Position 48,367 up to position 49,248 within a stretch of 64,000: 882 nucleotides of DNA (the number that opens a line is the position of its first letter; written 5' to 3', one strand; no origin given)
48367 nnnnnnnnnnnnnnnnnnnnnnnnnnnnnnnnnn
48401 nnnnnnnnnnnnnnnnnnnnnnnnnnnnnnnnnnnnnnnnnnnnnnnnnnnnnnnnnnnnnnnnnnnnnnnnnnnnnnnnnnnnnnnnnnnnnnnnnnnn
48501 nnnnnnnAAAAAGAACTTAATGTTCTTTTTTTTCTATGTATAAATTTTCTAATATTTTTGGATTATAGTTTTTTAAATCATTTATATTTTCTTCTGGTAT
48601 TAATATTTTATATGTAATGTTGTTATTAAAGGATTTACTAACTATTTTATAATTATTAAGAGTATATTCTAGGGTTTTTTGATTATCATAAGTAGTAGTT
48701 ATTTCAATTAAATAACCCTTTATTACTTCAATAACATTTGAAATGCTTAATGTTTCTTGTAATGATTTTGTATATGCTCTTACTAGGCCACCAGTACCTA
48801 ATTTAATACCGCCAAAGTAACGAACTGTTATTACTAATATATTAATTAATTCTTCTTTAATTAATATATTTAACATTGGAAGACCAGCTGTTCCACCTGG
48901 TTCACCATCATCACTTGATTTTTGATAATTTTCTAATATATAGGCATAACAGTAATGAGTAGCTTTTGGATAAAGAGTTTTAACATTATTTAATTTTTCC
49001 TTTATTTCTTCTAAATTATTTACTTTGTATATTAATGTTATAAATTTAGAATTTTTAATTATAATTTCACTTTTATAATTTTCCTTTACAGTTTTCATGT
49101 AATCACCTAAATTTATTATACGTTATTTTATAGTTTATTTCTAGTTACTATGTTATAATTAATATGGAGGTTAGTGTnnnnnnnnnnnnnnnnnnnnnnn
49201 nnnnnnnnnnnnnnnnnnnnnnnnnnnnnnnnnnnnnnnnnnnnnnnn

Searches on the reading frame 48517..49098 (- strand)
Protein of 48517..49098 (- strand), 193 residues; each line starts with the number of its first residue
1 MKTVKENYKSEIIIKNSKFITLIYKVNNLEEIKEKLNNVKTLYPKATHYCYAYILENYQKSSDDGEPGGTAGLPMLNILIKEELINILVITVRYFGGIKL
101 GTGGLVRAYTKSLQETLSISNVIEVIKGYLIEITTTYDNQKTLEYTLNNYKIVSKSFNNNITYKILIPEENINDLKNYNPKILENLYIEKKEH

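Call 62: search_protein_families(library=pfam, proteins=[window:48517-49098:-], max_evalue=0.0001)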
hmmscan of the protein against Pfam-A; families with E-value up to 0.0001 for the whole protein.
window:48517-49098:- (193 aa): 1 family
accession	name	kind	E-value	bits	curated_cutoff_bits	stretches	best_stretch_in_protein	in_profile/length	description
PF01205.25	UPF0029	-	1.9e-35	121.5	27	1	15-117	1-107/107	Uncharacterized protein family UPF0029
